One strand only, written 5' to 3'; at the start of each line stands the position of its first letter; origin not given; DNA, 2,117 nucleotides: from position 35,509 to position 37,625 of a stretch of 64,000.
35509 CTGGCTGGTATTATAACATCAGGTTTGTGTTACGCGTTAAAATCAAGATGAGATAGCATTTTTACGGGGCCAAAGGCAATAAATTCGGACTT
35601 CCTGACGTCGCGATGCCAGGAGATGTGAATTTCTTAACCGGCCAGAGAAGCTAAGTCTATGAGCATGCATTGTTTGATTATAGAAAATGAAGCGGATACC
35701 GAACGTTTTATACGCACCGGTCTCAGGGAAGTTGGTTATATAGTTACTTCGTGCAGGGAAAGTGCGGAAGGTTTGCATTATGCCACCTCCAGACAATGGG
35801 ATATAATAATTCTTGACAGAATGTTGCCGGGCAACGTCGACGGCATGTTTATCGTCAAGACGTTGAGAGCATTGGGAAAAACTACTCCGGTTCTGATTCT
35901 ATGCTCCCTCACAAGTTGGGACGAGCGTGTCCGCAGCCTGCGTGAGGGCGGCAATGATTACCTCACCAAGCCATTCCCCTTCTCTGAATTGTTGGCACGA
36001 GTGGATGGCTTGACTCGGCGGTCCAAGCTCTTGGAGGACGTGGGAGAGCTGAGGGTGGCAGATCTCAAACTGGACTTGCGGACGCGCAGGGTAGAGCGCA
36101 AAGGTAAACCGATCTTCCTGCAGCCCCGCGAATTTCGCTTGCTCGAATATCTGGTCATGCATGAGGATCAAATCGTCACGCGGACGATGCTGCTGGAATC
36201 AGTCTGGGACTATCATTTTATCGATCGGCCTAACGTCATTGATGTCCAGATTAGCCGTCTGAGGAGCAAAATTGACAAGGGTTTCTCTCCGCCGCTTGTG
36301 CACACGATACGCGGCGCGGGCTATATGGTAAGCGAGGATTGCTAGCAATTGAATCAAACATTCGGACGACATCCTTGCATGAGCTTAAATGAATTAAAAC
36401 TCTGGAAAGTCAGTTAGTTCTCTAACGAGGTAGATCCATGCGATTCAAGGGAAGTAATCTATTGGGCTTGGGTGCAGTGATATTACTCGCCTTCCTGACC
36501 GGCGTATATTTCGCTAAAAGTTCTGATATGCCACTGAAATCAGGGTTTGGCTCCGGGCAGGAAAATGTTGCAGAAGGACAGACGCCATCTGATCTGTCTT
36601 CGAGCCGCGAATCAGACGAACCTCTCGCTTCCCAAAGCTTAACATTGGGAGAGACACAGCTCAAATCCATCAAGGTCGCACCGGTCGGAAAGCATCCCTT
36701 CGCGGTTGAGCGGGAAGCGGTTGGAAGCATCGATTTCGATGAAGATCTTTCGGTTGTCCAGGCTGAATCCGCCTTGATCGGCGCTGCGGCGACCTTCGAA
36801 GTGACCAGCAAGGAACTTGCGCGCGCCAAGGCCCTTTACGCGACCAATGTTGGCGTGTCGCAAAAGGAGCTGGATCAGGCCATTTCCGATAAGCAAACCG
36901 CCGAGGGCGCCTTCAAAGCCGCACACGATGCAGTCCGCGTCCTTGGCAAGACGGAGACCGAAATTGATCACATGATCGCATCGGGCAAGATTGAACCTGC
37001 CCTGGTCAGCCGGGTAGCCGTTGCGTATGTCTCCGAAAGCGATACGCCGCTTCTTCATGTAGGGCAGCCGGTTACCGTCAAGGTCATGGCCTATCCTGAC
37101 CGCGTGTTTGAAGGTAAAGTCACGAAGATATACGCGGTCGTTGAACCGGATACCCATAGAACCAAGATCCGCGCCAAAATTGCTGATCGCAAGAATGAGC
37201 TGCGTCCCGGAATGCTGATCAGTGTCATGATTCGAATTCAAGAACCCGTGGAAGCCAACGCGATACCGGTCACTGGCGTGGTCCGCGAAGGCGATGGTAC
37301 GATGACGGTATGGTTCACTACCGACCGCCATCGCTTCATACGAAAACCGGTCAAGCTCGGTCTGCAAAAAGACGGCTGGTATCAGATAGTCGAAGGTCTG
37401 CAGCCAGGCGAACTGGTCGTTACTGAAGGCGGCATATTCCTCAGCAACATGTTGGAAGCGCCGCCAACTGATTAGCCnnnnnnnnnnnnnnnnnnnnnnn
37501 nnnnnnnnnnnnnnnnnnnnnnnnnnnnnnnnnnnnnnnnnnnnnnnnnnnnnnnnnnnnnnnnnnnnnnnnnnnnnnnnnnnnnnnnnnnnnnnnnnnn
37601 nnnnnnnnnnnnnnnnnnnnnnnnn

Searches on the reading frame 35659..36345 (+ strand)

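Call 35: search_protein_families(library=pfam, proteins=[window:35659-36345:+], max_evalue=0.00001)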
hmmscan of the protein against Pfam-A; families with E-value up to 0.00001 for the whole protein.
window:35659-36345:+ (228 aa): 2 families
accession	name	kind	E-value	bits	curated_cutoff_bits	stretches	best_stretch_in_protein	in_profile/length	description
PF00486.34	Trans_reg_C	-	1.4e-24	86.4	26.2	1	149-223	1-76/77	Transcriptional regulatory protein, C terminal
PF00072.30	Response_reg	-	5.2e-19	68.9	30.2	1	6-115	2-110/111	Response regulator receiver domain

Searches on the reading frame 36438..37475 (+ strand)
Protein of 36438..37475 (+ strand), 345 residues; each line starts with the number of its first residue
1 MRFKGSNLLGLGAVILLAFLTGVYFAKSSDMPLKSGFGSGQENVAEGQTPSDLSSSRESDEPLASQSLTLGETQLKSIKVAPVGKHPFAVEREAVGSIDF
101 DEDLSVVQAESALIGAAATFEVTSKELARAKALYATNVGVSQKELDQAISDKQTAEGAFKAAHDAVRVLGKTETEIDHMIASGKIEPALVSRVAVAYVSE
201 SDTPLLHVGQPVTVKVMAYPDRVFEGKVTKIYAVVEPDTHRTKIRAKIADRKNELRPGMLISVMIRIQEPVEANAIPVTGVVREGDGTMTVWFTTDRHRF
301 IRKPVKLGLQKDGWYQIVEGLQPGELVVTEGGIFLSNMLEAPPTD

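Call 35: search_protein_families(library=pfam, proteins=[window:36438-37475:+], max_evalue=0.00001)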
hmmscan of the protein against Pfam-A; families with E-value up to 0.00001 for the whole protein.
window:36438-37475:+ (345 aa): 2 families
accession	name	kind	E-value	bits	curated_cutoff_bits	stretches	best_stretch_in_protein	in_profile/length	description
PF16576.10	HlyD_D23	-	1.1e-18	67.7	30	1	195-260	148-213/214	Barrel-sandwich domain of CusB or HlyD membrane-fusion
PF13437.12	HlyD_3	-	9.2e-08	33.2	22.2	1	193-258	37-106/106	HlyD family secretion protein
